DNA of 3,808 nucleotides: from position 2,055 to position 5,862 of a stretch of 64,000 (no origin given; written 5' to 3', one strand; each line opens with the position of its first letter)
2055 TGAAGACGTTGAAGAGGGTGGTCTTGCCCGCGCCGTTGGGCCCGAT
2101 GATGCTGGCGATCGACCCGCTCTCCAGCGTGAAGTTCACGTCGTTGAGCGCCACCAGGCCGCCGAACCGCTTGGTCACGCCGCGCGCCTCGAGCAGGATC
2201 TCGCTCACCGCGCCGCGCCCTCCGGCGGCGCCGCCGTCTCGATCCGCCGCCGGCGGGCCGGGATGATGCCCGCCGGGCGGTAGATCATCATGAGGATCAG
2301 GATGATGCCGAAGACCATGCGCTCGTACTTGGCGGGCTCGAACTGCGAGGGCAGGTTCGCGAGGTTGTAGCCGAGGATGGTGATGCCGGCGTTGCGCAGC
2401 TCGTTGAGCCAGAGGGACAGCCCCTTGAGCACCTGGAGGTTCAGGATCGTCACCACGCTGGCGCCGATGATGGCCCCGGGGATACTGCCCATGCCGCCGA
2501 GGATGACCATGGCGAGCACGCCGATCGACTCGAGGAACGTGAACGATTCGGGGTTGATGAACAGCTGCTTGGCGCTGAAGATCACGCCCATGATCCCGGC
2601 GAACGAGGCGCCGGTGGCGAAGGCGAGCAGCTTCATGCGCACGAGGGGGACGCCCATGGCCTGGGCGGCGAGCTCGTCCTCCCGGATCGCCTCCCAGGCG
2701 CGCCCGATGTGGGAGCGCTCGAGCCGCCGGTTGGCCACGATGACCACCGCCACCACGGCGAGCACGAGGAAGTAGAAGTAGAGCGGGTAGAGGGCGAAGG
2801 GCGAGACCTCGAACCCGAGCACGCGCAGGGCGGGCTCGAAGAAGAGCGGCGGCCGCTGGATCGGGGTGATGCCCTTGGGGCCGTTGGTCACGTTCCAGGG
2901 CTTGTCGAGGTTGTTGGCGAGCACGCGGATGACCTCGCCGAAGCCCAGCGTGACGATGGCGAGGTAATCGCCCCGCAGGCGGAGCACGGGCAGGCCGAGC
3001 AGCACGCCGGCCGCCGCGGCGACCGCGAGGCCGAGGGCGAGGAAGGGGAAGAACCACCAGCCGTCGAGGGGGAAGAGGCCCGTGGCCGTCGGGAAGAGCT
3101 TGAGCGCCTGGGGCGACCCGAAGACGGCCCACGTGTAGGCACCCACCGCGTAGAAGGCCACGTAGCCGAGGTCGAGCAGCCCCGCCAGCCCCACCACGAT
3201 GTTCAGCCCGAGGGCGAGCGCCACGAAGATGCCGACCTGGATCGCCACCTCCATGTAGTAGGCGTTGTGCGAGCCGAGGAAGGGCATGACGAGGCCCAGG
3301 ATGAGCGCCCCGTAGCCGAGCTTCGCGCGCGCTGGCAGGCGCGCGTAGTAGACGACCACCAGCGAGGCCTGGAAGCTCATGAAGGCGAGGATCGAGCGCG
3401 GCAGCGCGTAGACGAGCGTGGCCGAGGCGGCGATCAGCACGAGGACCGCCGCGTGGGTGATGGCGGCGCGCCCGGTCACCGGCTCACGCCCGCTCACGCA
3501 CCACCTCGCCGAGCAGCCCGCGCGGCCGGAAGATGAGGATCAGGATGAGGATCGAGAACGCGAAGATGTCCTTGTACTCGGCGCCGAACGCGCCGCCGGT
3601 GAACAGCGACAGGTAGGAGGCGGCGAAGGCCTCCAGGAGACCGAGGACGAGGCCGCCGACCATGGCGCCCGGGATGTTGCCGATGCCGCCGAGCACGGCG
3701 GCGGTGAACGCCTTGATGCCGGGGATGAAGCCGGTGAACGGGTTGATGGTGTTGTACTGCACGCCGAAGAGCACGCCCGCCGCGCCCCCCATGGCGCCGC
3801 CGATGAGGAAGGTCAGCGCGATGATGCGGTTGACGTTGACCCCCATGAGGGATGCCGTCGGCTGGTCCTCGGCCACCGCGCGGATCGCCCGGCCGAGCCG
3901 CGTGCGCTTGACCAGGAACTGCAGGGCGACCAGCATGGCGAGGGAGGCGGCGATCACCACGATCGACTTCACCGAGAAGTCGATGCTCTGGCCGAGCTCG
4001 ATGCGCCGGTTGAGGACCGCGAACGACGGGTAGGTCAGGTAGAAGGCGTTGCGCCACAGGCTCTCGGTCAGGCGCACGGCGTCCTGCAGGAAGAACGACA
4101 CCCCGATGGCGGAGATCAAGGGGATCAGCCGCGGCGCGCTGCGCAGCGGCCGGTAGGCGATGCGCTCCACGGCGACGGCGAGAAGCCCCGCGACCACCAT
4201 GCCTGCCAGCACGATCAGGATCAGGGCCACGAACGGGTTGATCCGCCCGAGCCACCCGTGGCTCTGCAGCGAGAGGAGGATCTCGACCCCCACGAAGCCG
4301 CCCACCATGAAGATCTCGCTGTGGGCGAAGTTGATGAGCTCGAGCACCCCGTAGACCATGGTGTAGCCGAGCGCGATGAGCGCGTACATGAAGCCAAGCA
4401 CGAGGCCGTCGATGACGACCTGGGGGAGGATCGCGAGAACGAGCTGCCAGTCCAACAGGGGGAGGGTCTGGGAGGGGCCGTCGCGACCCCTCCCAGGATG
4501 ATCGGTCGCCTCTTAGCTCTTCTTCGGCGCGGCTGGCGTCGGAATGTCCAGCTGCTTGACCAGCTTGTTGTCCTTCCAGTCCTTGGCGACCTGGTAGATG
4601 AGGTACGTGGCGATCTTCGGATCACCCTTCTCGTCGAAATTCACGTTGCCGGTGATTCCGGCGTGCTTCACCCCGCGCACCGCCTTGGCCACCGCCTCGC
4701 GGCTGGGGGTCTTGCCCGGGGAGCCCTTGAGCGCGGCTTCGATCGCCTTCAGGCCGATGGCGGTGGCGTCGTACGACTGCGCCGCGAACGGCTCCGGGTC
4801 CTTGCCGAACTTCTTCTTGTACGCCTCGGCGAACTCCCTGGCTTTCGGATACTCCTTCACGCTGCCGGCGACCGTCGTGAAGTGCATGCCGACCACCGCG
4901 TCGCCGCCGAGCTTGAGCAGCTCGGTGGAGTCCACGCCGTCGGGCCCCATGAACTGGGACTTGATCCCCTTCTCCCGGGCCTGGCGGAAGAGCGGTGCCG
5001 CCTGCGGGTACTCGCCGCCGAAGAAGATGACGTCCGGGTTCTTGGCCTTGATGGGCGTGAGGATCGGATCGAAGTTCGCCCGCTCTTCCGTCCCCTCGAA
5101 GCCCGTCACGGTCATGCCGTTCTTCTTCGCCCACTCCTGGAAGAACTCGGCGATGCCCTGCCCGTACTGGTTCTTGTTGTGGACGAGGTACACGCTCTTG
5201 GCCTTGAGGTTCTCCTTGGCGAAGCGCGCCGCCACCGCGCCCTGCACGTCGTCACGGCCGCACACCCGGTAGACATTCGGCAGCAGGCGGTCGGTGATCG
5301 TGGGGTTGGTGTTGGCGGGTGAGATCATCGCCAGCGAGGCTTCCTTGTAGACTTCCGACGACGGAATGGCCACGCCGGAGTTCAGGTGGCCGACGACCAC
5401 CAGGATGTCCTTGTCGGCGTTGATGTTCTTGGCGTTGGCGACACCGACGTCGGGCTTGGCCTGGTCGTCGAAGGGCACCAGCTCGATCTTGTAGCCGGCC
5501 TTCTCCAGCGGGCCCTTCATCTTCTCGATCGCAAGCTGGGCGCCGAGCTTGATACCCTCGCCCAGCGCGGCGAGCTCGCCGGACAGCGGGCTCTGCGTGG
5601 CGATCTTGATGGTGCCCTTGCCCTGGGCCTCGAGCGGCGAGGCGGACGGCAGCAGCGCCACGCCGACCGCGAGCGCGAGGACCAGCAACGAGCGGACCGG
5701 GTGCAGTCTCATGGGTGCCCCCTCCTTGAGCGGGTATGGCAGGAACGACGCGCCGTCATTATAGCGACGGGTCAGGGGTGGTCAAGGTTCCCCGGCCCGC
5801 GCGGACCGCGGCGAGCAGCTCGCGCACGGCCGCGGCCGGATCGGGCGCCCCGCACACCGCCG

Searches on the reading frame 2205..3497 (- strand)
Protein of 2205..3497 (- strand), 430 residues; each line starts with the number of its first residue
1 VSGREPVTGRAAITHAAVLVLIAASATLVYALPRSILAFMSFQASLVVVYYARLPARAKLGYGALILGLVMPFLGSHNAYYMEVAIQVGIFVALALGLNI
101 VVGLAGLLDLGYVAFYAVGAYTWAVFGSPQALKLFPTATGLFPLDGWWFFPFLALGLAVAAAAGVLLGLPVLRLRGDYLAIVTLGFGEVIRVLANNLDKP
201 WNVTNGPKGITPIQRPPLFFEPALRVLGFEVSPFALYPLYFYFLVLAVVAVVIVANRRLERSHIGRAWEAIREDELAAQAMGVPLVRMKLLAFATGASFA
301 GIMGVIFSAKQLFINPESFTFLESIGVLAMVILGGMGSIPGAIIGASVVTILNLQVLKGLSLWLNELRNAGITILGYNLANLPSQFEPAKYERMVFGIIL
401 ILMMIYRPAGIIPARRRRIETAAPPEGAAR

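Call 59: search_protein_families(library=pfam, proteins=[window:2205-3497:-], max_evalue=0.00001)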
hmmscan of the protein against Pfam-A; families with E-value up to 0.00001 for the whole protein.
window:2205-3497:- (430 aa): 1 family
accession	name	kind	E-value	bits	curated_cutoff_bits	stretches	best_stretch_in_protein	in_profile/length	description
PF02653.21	BPD_transp_2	-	3.4e-45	154.7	26.8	1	82-404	3-269/269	Branched-chain amino acid transport system / permease component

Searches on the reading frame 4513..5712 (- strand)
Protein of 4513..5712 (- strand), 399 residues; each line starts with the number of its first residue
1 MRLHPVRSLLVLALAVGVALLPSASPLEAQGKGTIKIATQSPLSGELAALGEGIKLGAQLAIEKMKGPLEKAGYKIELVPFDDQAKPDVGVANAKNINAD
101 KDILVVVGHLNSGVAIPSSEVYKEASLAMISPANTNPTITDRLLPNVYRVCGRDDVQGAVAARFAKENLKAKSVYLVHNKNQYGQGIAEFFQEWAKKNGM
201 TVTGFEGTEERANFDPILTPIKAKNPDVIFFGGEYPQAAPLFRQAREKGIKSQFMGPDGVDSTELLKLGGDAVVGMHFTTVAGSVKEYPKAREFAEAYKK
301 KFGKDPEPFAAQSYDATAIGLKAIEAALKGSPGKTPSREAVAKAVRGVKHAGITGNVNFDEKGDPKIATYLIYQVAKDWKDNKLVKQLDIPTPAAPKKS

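Call 59: search_protein_families(library=pfam, proteins=[window:4513-5712:-], max_evalue=0.00001)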
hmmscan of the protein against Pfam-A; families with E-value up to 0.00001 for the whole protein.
window:4513-5712:- (399 aa): 3 families
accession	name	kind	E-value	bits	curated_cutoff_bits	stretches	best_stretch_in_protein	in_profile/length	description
PF13458.12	Peripla_BP_6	-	5.6e-57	194.4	31.7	1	34-377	1-340/343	Periplasmic binding protein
PF01094.35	ANF_receptor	-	2.5e-26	93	25.4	1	58-377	6-352/353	Receptor family ligand binding region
PF13433.12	Peripla_BP_5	-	6.1e-11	42.5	27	1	161-375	124-336/363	Periplasmic binding protein domain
